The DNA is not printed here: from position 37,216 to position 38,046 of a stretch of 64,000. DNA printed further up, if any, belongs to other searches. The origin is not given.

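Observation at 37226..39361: Perfect SOS box upstream of a HEPN(Rx4H)-DinB gene pair: candidate damage-inducible cassette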

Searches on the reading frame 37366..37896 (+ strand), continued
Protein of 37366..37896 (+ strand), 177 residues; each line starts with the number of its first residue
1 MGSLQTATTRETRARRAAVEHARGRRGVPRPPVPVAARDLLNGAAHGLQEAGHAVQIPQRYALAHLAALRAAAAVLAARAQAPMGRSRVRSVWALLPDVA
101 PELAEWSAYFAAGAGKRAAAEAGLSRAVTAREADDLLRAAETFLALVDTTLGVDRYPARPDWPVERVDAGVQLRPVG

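Call 29: search_protein_families(library=pfam, proteins=[P0124, P0176, P0205, P0217, P0247, P0241, P0199, P0243, P0151, P0140], max_evalue=0.01)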
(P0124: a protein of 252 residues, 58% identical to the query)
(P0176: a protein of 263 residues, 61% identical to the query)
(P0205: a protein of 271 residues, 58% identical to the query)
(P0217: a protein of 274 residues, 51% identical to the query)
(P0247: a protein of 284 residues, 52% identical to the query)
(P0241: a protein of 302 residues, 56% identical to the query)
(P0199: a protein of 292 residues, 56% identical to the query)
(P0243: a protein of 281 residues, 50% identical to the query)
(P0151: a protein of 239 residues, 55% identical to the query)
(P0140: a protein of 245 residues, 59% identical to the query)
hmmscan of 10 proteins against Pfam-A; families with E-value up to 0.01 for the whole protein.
P0124 (252 aa): 1 family
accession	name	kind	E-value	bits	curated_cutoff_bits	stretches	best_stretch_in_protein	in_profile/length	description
PF18726.6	HEPN_SAV_6107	-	2.3e-33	115.1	27.2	1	137-234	1-97/98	SAV_6107-like HEPN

P0176 (263 aa): 1 family
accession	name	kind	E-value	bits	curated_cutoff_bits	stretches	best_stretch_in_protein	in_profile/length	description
PF18726.6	HEPN_SAV_6107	-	7.3e-34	116.7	27.2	1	152-250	5-97/98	SAV_6107-like HEPN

P0205 (271 aa): 1 family
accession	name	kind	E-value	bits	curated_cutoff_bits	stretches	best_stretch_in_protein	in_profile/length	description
PF18726.6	HEPN_SAV_6107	-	3.1e-33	114.6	27.2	1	169-263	1-97/98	SAV_6107-like HEPN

P0217 (274 aa): 1 family
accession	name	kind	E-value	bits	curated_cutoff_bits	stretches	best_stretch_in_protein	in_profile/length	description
PF18726.6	HEPN_SAV_6107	-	1.1e-32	113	27.2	1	161-256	4-97/98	SAV_6107-like HEPN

P0247 (284 aa): 1 family
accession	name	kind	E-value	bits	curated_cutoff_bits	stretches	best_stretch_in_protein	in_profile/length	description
PF18726.6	HEPN_SAV_6107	-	1.6e-31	109.2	27.2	1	183-277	1-97/98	SAV_6107-like HEPN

P0241 (302 aa): 1 family
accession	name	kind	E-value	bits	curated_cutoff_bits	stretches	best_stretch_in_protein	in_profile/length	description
PF18726.6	HEPN_SAV_6107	-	5.9e-33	113.8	27.2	1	142-242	1-97/98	SAV_6107-like HEPN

P0199 (292 aa): 1 family
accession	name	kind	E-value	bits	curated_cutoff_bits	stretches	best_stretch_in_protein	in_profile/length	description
PF18726.6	HEPN_SAV_6107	-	4.3e-35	120.6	27.2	1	131-232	1-98/98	SAV_6107-like HEPN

P0243 (281 aa): 1 family
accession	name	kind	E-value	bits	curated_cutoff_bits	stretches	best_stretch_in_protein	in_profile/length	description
PF18726.6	HEPN_SAV_6107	-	1.1e-34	119.3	27.2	1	113-213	1-98/98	SAV_6107-like HEPN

P0151 (239 aa): 1 family
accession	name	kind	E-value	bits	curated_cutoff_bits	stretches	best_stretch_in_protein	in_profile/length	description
PF18726.6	HEPN_SAV_6107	-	7.1e-34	116.7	27.2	1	138-233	1-98/98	SAV_6107-like HEPN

P0140 (245 aa): 1 family
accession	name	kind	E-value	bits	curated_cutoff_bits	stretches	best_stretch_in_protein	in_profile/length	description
PF18726.6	HEPN_SAV_6107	-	1.7e-35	121.9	27.2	1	116-213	1-97/98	SAV_6107-like HEPN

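Call 32: search_solved_structures(query=A1, max_evalue=10, show_alignments=3)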
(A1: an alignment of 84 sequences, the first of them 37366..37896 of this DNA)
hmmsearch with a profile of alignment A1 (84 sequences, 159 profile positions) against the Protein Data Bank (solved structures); distinct sequences matched with E-value up to 10: 3.
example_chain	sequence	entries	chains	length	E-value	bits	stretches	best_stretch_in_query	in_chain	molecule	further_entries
5e6g_A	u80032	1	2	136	0.26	14.3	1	15-56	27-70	De novo designed protein CA01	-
3k2y_A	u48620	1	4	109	0.58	13.2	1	40-80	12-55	uncharacterized protein lp_0118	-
5lzl_A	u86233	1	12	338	0.87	12.6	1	42-92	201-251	Delta-aminolevulinic acid dehydratase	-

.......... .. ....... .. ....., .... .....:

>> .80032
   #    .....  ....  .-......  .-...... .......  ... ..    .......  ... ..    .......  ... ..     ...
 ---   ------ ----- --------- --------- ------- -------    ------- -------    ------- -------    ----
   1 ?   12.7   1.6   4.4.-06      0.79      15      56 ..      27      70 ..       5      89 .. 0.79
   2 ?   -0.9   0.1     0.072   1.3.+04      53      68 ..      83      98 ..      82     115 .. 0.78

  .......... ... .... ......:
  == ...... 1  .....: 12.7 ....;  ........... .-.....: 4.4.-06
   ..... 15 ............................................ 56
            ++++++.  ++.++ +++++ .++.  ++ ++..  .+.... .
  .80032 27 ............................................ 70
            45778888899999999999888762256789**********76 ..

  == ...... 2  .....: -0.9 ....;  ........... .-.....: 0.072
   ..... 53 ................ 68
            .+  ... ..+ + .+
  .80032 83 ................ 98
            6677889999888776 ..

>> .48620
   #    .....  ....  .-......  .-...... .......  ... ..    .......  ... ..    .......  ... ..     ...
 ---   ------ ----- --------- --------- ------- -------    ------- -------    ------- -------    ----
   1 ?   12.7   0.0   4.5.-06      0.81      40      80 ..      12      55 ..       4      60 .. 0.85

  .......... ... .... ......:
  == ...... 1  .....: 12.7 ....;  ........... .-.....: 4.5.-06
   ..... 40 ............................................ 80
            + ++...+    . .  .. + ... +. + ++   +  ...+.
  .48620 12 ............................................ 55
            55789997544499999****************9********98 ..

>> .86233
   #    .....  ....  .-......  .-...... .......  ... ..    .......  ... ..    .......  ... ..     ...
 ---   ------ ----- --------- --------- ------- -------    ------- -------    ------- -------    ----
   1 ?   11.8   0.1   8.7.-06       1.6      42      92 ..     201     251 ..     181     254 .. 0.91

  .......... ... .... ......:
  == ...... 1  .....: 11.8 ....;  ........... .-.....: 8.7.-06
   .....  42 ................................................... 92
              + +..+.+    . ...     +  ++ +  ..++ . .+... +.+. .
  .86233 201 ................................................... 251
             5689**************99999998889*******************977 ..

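Call 33: find_encoding_contigs(protein=P0092, flank=6000, max_places=2)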
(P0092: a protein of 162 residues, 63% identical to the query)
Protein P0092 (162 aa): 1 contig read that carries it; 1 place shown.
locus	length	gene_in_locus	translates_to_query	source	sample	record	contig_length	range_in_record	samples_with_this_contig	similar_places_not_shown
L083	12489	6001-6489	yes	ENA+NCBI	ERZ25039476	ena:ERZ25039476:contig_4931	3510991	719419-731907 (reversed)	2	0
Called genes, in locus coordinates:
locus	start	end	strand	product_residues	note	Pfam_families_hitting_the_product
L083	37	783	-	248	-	-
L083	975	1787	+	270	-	PF03706:LPG_synthase_TM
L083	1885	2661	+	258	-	PF14378:PAP2_3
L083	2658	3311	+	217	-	PF03009:GDPD (faint)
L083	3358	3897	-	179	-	PF04073:tRNA_edit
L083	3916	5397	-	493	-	PF00082:Peptidase_S8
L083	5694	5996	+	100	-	PF20114:DUF6504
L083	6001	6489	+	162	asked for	PF18726:HEPN_SAV_6107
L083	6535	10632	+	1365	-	PF02811:PHP, PF07733:DNA_pol3_alpha, PF17657:DNA_pol3_finger, PF14579:HHH_6, PF01336:tRNA_anti-codon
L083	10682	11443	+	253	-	PF13489:Methyltransf_23, PF13847:Methyltransf_31, PF08241:Methyltransf_11, PF08242:Methyltransf_12, PF13649:Methyltransf_25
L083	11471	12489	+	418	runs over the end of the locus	PF00817:IMS, PF11798:IMS_HHH (weak), PF21999:IMS_HHH_1 (weak), PF11799:IMS_C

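Call 34: find_encoding_contigs(protein=P0120, flank=6000, max_places=2)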
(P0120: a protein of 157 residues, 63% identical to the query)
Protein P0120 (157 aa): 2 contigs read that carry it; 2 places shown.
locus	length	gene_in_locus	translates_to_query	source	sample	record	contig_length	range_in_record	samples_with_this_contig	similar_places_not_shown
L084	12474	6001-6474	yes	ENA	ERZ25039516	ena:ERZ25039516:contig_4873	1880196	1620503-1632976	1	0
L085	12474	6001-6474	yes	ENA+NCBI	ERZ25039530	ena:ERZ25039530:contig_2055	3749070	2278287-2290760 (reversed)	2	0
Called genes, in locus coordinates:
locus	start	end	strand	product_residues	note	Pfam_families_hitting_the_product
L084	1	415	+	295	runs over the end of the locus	PF14378:PAP2_3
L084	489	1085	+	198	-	PF03009:GDPD (faint)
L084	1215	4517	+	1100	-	PF00082:Peptidase_S8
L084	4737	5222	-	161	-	PF04073:tRNA_edit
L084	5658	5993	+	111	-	PF20114:DUF6504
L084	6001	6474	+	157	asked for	PF18726:HEPN_SAV_6107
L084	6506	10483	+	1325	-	PF02811:PHP, PF07733:DNA_pol3_alpha, PF17657:DNA_pol3_finger, PF14579:HHH_6, PF01336:tRNA_anti-codon (weak)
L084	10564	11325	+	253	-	PF01209:Ubie_methyltran (weak), PF13489:Methyltransf_23, PF13847:Methyltransf_31, PF08241:Methyltransf_11, PF08242:Methyltransf_12, PF13649:Methyltransf_25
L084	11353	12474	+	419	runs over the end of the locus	PF00817:IMS, PF21999:IMS_HHH_1 (weak), PF11799:IMS_C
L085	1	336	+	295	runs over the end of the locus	PF14378:PAP2_3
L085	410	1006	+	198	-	PF03009:GDPD (faint)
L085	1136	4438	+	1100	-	PF00082:Peptidase_S8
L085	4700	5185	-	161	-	PF04073:tRNA_edit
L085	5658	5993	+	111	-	PF20114:DUF6504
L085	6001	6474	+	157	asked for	PF18726:HEPN_SAV_6107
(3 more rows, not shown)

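Call 35: find_encoding_contigs(protein=P0025, flank=6000, max_places=2)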
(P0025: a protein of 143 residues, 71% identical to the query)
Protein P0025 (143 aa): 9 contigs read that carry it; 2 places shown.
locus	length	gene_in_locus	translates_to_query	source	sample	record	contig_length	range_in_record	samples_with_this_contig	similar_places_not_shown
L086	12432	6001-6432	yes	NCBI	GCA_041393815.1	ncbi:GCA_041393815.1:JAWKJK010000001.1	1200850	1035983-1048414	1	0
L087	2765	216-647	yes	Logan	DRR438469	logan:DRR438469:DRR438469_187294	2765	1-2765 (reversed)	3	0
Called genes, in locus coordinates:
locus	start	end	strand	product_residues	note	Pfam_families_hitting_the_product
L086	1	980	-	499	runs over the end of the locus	PF00070:Pyr_redox (faint), PF00890:FAD_binding_2 (faint), PF01266:DAO, PF01593:Amino_oxidase, PF03486:HI0933_like (faint), PF07992:Pyr_redox_2 (faint), PF13450:NAD_binding_8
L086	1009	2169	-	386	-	PF13506:Glyco_transf_21 (weak), PF00535:Glycos_transf_2, PF13641:Glyco_tranf_2_3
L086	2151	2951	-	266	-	PF04240:Caroten_synth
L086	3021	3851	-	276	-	PF00561:Abhydrolase_1, PF12146:Hydrolase_4 (weak), PF12697:Abhydrolase_6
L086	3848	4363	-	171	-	PF04073:tRNA_edit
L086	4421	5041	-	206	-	PF10517:DM13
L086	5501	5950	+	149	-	-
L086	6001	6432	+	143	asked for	PF18726:HEPN_SAV_6107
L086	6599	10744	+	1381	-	-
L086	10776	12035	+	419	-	PF00817:IMS, PF21999:IMS_HHH_1 (weak), PF11799:IMS_C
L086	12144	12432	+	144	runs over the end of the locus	PF11239:DUF3040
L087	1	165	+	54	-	?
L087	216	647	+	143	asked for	PF18726:HEPN_SAV_6107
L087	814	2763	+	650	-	?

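Call 37: predict_structure(alignment_id=A1)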
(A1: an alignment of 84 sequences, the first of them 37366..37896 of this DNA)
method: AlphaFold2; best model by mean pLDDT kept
length: 177 residues; sequences in the alignment: 84
mean_pLDDT: 87.8   pTM: 0.74
mean pLDDT of the five models: 87.8, 87.4, 86.8, 86.2, 85.5
residues with pLDDT >= 90: 113; 70-90: 32; 50-70: 31; < 50: 1
segments of 3 or more residues with pLDDT < 50: none
pLDDT, mean of each block of 10 residues (from residue 1): 63 80 73 95 98 98 98 96 78 96 98 98 97 98 97 76 63 72
secondary structure, 60 per line:
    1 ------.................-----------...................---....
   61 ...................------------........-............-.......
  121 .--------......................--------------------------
elements in order: H7-23 H35-53 H57-79 H92-99 H101-112 H114-121 H130-151

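Call 41: search_protein_families(library=ncbifam, proteins=[L083:6535-10629:+, L086:6599-10741:+, L083:5694-5993:+, L086:5501-5947:+, L083:10682-11440:+, L033:4354-5151:+, L033:5123-6793:+], max_evalue=0.001)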
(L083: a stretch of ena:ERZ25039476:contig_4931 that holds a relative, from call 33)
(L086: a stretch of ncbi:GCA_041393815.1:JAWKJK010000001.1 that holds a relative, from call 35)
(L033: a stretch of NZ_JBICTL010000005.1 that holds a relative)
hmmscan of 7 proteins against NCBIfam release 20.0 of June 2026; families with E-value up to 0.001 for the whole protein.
L083:6535-10629:+ (1365 aa): 14 families
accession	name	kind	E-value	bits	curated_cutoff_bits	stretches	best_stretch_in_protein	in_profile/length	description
NF004226.0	PRK05673.1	equivalog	9e-197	656.4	1002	2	8-965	5-884/1146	DNA polymerase III subunit alpha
NF004225.0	PRK05672.1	subfamily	1.4e-194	649.1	939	2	8-965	5-871/1047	error-prone DNA polymerase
TIGR00594.1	polc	superfamily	2.2e-170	569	434.35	1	9-965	1-881/1022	DNA polymerase III subunit alpha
NF005298.0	PRK06826.1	equivalog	4.5e-166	554.5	1260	2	117-966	81-883/1151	DNA polymerase III subunit alpha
NF005377.0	PRK06920.1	equivalog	8e-127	424.6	1806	2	128-876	82-797/1108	DNA polymerase III subunit alpha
NF005617.0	PRK07374.1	equivalog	2.5e-120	403.3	1653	2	126-872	87-826/1170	DNA polymerase III subunit alpha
NF005582.0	PRK07279.1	equivalog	5.1e-102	342.6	1279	2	350-870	230-739/1033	DNA polymerase III subunit alpha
NF005516.0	PRK07135.1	equivalog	1.2e-98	331.5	1084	2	376-870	248-743/974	DNA polymerase III DnaE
NF004550.0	PRK05898.1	equivalog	2.7e-93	313.8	1182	1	358-874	227-743/971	DNA polymerase III subunit alpha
NF007079.0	PRK09532.1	equivalog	6e-91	306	1525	2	127-766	86-734/876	DNA polymerase III subunit alpha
NF005616.0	PRK07373.1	equivalog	5.8e-13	48.2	646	1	801-872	33-105/449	DNA polymerase III subunit alpha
NF001688.0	PRK00448.1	equivalog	2.5e-12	45.2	873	0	10-75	339-404/1445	PolC-type DNA polymerase III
TIGR01405.1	polC_Gram_pos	equivalog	4.5e-10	37.9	1043.45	0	10-75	105-170/1211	DNA polymerase III subunit alpha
NF041577.1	nside_bi_sphtase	equivalog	9.3e-07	28.3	400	1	11-75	5-67/276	3',5'-nucleoside bisphosphate phosphatase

L086:6599-10741:+ (1381 aa): 14 families
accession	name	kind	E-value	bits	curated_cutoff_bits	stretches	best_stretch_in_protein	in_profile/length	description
NF004226.0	PRK05673.1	equivalog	2.5e-182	608.5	1002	2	14-1019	4-884/1146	DNA polymerase III subunit alpha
NF004225.0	PRK05672.1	subfamily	7.1e-182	607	939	3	395-1031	283-883/1047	error-prone DNA polymerase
TIGR00594.1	polc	superfamily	2.4e-160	535.7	434.35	2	16-1019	1-881/1022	DNA polymerase III subunit alpha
NF005298.0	PRK06826.1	equivalog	8.1e-143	477.5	1260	3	134-1020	84-883/1151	DNA polymerase III subunit alpha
NF005377.0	PRK06920.1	equivalog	4.1e-114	382.5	1806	2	398-933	277-797/1108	DNA polymerase III subunit alpha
NF005617.0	PRK07374.1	equivalog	1.7e-106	357.5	1653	2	399-927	299-824/1170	DNA polymerase III subunit alpha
NF005516.0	PRK07135.1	equivalog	1.1e-94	318.4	1084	1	425-926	250-742/974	DNA polymerase III DnaE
NF005582.0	PRK07279.1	equivalog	3e-93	313.6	1279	2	401-897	238-714/1033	DNA polymerase III subunit alpha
NF004550.0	PRK05898.1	equivalog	8.4e-86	289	1182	1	398-931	224-743/971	DNA polymerase III subunit alpha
NF007079.0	PRK09532.1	equivalog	7.9e-77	259.3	1525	2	399-861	297-774/876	DNA polymerase III subunit alpha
NF001688.0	PRK00448.1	equivalog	8e-15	53.5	873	1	429-489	854-914/1445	PolC-type DNA polymerase III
NF005616.0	PRK07373.1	equivalog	4.6e-13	48.5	646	1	858-927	33-103/449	DNA polymerase III subunit alpha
TIGR01405.1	polC_Gram_pos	equivalog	2.6e-12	45.3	1043.45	1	429-489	619-679/1211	DNA polymerase III subunit alpha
NF041577.1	nside_bi_sphtase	equivalog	0.00012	21.4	400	1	18-81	5-66/276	3',5'-nucleoside bisphosphate phosphatase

L083:5694-5993:+ (100 aa): 0 families

L086:5501-5947:+ (149 aa): 0 families

L083:10682-11440:+ (253 aa): 20 families
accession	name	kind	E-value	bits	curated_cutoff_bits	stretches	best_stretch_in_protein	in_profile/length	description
NF008264.0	PRK11036.1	equivalog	9.7e-23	80.9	366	1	22-252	26-254/261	tRNA uridine 5-oxyacetic acid(34) methyltransferase CmoM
TIGR01983.1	UbiG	equivalog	2.6e-10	40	102.95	1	40-154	51-165/228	bifunctional 2-polyprenyl-6-hydroxyphenol methylase/3-demethylubiquinol 3-O-methyltransferase UbiG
NF043040.1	corrin_prot_MT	hypoth_equivalog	9.6e-10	38.2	180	1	41-153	44-160/216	corrinoid protein-associated methyltransferase CpaM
NF045667.1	MTase_DVU1556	equivalog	1.5e-09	37.7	155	1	41-140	25-119/213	DVU_1556 family methyltransferase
NF041255.1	mycofact_MftM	equivalog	1.3e-07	31.3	200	1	21-121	125-220/289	mycofactocin oligosaccharide methyltransferase MftM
NF041820.1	daptide_MTase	equivalog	2.5e-07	30.4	175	1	38-93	38-95/243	daptide-type RiPP biosynthesis methyltransferase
NF002910.0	PRK03522.2-3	equivalog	8.2e-06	25.1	558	1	28-155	224-352/383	23S rRNA (uracil(747)-C(5))-methyltransferase RlmC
TIGR01934.1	MenG_MenH_UbiE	subfamily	1.7e-05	24.2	158.35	1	41-152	42-153/223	ubiquinone/menaquinone biosynthesis methyltransferase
TIGR03534.1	RF_mod_PrmC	equivalog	4.4e-05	23.1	199.1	1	36-111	86-162/253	peptide chain release factor N(5)-glutamine methyltransferase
TIGR00537.1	hemK_rel_arch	hypoth_equivalog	8.9e-05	22.3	87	1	41-95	22-76/179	HemK2/MTQ2 family protein methyltransferase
TIGR00452.1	TIGR00452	equivalog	0.00012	21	275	1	41-150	120-232/316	tRNA 5-methoxyuridine(34)/uridine 5-oxyacetic acid(34) synthase CmoB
TIGR01444.1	fkbM_fam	subfamily_domain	0.00014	22.3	37.7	1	42-91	2-54/143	FkbM family methyltransferase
NF008405.0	PRK11207.1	equivalog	0.00018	21.1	218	1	41-147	33-138/198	tellurite resistance methyltransferase TehB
NF011650.0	PRK15068.1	equivalog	0.00019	20.4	209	1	41-140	125-225/324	tRNA 5-methoxyuridine(34)/uridine 5-oxyacetic acid(34) synthase CmoB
TIGR02021.1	BchM-ChlM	equivalog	0.00025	20.5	158.9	1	40-118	56-132/218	magnesium protoporphyrin IX methyltransferase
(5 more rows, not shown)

L033:4354-5151:+ (266 aa): 1 family
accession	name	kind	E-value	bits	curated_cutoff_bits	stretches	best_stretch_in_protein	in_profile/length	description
NF058630.1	repair_Rv3395c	exception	7.1e-53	178.5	65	1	40-198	1-153/153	DnaE2-dependent mutagenesis accessory factor ImuA'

L033:5123-6793:+ (557 aa): 7 families
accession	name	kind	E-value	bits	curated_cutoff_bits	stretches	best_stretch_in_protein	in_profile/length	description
NF002882.0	PRK03348.1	equivalog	2.3e-14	53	389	1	78-311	43-286/461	DNA polymerase IV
NF002751.0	PRK02794.1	equivalog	4.3e-13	48.9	371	1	70-317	65-322/425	DNA polymerase IV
NF002677.0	PRK02406.1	equivalog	8.5e-13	48.1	256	1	78-308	45-282/357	DNA polymerase IV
NF003015.0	PRK03858.1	subfamily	9.1e-13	48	367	1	75-434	38-395/399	DNA polymerase IV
NF002848.0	PRK03103.1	subfamily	1.2e-11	43.8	381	1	78-284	44-260/410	DNA polymerase IV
NF002883.0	PRK03352.1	equivalog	6e-11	42.1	330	1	76-317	44-290/347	DNA polymerase IV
NF002492.0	PRK01810.1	equivalog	4.8e-07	28.8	399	1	78-315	50-295/412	DNA polymerase IV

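Call 42: fold_search(model_id=the predicted structure, library=pdb)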
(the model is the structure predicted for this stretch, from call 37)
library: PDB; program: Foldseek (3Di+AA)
matches with E <= 10: 253; with E <= 0.001: 0
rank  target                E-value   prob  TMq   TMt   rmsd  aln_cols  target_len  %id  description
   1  2hsb                  4.0e-02  1.00  0.48  0.64   4.4       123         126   18  Crystal structure of a hepn domain containing protein (af_0298) from archaeoglobus fulgidus at 1.95 A resolution (released 2006-08-15)
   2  1wol                  1.5e-01  1.00  0.46  0.64   4.3       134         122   16  Crystal Structure of ST0689, an archaeal HEPN homologue (released 2005-11-22)
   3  3o10_C                2.6e-01  1.00  0.48  0.60   5.2       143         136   13  Crystal structure of the HEPN domain from human sacsin (released 2011-03-30)
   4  3nmi_A                3.9e-01  0.69  0.28  0.42   8.1       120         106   20  Crystal structure of the phenanthroline-modified cytochrome cb562 variant, MBP-Phen2 (released 2010-11-24)
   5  256b_A                4.1e-01  0.66  0.28  0.42   8.2       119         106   18  IMPROVEMENT OF THE 2.5 ANGSTROMS RESOLUTION MODEL OF CYTOCHROME B562 BY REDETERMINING THE PRIMARY STRUCTURE AND USING  (released 1991-01-15)
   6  2q00_A                4.5e-01  0.82  0.36  0.49   6.1       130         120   13  Crystal structure of the P95883_SULSO protein from Sulfolobus solfataricus. NESG target SsR10. (released 2007-05-29)
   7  3u8p_B                4.7e-01  0.75  0.35  0.21   6.7       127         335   16  Cytochrome b562 integral fusion with EGFP (released 2012-08-29)
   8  4nqf_B                5.2e-01  0.94  0.43  0.48   5.4       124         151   17  Crystal structure of HEPN domain protein (released 2014-03-26)
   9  9jg7_A                5.2e-01  0.57  0.28  0.41   8.1       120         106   19  Artificial serine-dependent beta-lactamase, S2 (released 2025-09-10)
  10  7xrz_X                5.5e-01  0.60  0.29  0.44   7.4       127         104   19  Crystal structure of BRIL and SRP2070_Fab complex (released 2023-05-10)
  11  8sjh_B                5.7e-01  0.85  0.35  0.50   6.9       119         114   18  Zn-Bound Structure of Computationally Designed Homotrimer TP1 (released 2023-07-05)
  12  9dng_A                6.3e-01  0.66  0.32  0.15   7.9       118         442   18  Structure of rat beta-arrestin 1 by fiducial-assisted cryo-EM (released 2025-01-22)
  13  3u8p_A                6.3e-01  0.54  0.30  0.18   7.0       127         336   18  Cytochrome b562 integral fusion with EGFP (released 2012-08-29)
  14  2bc5_A                6.7e-01  0.57  0.29  0.43   8.1       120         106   18  Crystal structure of E. coli cytochrome b562 with engineered c-type heme linkages (released 2006-09-26)
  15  4er9                  6.7e-01  0.51  0.28  0.40   8.1       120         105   18  Crystal structure of cytochrome b562 from Salmonella enterica subsp. enterica serovar Typhimurium str. 14028S (released 2012-05-09)
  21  3o10_D                8.1e-01  0.98  0.49  0.62   4.5       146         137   14  Crystal structure of the HEPN domain from human sacsin (released 2011-03-30)
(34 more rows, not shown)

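Call 60: search_dna_similar(query=window:37366-37896:+, collection=plasmids, mode=protein, max_evalue=0.001, max_rows=40)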
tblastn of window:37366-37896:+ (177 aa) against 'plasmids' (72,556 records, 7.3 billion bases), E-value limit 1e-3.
Records with a match: 1; places in all: 1; records where one place covers at least 80% of the query: 0.
Best place of each record, by identity: <60% 1.
By first word of the organism name: Nonomuraea 1.
By predicted mobility (MOB-suite, as given by PLSDB): non-mobilizable 1.
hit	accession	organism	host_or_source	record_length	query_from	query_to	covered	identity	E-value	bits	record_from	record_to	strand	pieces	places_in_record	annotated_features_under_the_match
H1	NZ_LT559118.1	Nonomuraea gerenzanensis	-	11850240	86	177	52%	51.1%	2e-7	57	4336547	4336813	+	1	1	none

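Call 61: get_annotated_region(hit=H1, flank=9000)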
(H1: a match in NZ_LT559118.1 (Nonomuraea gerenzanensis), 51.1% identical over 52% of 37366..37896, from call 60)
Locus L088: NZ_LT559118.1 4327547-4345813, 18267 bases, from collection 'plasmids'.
description: Nonomuraea gerenzanensis isolate nono1 plasmid I, complete sequence
organism: Nonomuraea gerenzanensis (NCBI taxid 93944)
taxonomy: Bacteria; Actinomycetota; Actinomycetes; Streptosporangiales; Streptosporangiaceae; Nonomuraea; Nonomuraea gerenzanensis
host: -; source: -; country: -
typing (MOB-suite, as given by PLSDB): non-mobilizable
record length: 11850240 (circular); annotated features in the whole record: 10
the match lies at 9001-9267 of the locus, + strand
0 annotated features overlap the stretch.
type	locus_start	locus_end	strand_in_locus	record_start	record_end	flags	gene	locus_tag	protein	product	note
